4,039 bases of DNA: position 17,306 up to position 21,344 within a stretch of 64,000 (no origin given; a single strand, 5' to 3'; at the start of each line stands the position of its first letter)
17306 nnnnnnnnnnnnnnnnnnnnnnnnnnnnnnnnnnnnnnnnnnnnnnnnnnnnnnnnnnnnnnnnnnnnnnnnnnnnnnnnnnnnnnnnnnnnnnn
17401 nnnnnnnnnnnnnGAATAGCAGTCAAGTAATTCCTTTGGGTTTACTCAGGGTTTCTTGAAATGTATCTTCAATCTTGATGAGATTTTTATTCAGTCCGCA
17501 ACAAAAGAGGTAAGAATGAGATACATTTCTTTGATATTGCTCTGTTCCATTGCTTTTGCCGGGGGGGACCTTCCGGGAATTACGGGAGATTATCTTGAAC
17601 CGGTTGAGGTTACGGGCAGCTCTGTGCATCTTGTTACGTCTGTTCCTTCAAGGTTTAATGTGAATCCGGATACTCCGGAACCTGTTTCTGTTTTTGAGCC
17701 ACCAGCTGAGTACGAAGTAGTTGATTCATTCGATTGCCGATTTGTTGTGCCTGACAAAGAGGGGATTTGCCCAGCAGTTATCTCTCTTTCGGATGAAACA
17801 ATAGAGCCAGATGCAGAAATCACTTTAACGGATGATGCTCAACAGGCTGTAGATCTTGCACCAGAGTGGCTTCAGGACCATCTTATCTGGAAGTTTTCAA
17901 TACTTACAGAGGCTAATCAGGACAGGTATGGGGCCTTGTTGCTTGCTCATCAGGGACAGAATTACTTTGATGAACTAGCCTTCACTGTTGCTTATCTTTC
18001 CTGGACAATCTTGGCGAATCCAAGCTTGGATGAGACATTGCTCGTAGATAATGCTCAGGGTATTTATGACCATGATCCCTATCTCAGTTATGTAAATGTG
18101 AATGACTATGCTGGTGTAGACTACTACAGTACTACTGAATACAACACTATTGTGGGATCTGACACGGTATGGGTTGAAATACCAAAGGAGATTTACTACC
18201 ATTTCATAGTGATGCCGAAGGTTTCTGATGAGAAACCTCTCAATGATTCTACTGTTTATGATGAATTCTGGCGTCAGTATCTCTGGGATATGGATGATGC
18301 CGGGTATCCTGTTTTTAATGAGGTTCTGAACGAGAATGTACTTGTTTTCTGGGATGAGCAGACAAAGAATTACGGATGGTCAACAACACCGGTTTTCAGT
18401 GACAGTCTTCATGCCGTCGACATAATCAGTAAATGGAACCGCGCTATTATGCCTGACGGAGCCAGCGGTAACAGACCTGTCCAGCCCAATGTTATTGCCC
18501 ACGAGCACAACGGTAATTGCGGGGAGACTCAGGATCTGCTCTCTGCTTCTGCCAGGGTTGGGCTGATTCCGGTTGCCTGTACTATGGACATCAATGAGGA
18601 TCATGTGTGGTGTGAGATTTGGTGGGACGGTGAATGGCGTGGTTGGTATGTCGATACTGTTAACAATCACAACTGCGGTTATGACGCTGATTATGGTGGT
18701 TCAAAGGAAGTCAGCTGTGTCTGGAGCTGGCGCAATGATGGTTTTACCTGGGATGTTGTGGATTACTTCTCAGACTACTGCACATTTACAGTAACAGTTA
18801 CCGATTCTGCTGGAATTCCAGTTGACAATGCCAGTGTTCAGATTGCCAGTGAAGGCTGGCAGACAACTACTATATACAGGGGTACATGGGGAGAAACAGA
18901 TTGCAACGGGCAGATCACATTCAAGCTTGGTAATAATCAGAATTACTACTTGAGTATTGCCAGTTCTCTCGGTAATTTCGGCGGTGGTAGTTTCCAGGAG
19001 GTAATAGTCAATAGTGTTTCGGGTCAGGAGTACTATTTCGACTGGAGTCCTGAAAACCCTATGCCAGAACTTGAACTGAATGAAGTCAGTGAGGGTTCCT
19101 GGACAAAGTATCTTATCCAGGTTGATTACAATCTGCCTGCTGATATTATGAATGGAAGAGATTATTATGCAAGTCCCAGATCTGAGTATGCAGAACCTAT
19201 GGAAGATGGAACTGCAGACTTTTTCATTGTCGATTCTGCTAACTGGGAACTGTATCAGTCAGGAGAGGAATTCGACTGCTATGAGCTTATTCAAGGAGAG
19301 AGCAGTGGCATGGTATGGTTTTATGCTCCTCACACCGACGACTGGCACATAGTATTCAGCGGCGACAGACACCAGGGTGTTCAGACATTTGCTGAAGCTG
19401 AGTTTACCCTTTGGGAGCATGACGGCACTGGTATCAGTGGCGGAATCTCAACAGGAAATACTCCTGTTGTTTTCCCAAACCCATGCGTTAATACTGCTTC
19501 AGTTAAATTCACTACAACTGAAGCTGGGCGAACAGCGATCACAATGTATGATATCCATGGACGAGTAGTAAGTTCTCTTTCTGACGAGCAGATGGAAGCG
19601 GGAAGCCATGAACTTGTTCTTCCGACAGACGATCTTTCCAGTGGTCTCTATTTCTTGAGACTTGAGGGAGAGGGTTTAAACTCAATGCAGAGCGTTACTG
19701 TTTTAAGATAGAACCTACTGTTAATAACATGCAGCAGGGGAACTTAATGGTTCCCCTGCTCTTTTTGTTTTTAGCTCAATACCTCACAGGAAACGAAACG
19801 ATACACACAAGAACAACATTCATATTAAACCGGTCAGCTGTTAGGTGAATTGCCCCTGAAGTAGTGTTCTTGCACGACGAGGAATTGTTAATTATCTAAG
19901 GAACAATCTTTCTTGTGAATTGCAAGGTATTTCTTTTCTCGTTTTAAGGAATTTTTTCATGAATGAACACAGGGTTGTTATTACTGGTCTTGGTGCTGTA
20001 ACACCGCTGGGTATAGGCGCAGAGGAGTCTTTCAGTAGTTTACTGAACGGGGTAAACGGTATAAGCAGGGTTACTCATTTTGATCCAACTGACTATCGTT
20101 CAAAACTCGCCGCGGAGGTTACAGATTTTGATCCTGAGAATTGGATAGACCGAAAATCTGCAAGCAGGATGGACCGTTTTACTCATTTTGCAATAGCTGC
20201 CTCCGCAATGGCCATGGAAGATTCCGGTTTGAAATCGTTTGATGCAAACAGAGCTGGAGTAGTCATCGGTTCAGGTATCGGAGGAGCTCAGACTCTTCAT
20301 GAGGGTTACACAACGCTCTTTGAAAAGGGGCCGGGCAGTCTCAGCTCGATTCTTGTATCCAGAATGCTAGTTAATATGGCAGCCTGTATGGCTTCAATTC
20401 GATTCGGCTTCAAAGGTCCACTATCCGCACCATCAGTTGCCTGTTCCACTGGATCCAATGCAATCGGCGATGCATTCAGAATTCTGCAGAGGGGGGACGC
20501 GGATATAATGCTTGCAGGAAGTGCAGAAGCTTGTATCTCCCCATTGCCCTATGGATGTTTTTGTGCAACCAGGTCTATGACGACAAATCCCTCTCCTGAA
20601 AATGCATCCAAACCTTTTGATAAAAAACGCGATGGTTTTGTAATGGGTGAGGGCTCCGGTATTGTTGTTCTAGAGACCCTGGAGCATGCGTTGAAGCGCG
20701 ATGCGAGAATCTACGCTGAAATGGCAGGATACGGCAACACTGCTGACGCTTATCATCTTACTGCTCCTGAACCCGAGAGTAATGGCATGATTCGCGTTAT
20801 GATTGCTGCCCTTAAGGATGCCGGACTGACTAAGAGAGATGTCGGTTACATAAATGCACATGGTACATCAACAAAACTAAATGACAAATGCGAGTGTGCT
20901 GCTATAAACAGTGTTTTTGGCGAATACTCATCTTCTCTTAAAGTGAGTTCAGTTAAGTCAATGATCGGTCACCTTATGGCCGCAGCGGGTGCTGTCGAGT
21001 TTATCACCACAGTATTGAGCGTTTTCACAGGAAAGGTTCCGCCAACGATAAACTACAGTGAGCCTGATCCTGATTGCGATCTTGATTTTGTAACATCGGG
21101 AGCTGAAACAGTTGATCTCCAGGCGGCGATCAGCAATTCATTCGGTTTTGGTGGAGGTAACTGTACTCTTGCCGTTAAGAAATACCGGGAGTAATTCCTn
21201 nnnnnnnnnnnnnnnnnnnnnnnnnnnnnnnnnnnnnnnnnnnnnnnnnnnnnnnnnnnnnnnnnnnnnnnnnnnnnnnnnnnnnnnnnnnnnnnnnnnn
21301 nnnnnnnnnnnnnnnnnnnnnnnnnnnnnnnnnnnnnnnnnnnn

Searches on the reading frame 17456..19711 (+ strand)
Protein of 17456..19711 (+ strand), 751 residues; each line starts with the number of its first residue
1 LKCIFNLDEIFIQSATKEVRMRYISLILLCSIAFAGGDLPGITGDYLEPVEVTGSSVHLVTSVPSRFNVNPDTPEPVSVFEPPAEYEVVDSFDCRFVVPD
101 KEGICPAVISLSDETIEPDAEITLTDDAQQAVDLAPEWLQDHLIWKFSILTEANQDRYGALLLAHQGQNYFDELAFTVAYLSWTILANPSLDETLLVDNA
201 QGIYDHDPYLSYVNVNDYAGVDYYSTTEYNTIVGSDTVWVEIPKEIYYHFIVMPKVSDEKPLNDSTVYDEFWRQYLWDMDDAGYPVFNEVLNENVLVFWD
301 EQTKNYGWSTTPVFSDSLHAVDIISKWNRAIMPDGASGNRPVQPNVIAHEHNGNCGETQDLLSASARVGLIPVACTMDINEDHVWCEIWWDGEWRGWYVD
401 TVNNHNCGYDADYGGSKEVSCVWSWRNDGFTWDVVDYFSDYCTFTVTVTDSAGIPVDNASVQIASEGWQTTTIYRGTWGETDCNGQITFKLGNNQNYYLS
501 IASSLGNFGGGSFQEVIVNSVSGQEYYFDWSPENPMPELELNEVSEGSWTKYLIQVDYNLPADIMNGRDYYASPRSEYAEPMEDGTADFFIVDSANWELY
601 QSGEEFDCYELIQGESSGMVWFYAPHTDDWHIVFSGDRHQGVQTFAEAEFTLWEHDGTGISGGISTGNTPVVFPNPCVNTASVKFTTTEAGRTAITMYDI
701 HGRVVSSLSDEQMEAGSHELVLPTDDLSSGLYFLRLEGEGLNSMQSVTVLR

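Call 60: search_protein_families(library=pfam, proteins=[window:17456-19711:+], max_evalue=0.0001)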
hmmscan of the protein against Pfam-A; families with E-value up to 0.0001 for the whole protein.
window:17456-19711:+ (751 aa): 2 families
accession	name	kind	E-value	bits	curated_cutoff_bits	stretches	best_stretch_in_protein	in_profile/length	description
PF18962.6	Por_Secre_tail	-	4.1e-10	40.3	27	1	672-745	1-71/75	Secretion system C-terminal sorting domain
PF02369.22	Big_1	-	1.2e-06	28.9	34.9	1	440-496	17-71/93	Bacterial Ig-like domain (group 1)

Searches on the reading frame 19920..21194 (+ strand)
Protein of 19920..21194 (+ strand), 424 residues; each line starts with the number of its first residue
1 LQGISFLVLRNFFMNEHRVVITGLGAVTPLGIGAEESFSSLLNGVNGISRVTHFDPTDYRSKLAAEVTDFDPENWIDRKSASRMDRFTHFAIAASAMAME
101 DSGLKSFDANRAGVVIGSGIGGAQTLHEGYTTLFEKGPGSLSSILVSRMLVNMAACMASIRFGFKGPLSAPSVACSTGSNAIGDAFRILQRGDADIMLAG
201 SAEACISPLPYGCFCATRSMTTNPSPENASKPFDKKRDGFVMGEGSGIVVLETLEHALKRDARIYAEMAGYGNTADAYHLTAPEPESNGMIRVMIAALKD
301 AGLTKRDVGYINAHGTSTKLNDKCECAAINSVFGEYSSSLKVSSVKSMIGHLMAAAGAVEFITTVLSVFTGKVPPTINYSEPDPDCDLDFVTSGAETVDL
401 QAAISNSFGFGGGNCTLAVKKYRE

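Call 60: search_protein_families(library=pfam, proteins=[window:19920-21194:+], max_evalue=0.0001)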
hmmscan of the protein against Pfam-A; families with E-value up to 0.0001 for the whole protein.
window:19920-21194:+ (424 aa): 2 families
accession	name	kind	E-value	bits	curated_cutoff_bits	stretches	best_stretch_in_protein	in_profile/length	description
PF00109.32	ketoacyl-synt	-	4.3e-54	184.2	20.8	1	17-257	2-252/252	Beta-ketoacyl synthase, N-terminal domain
PF02801.28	Ketoacyl-synt_C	-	7e-38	129.7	20.8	1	265-379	1-118/119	Beta-ketoacyl synthase, C-terminal domain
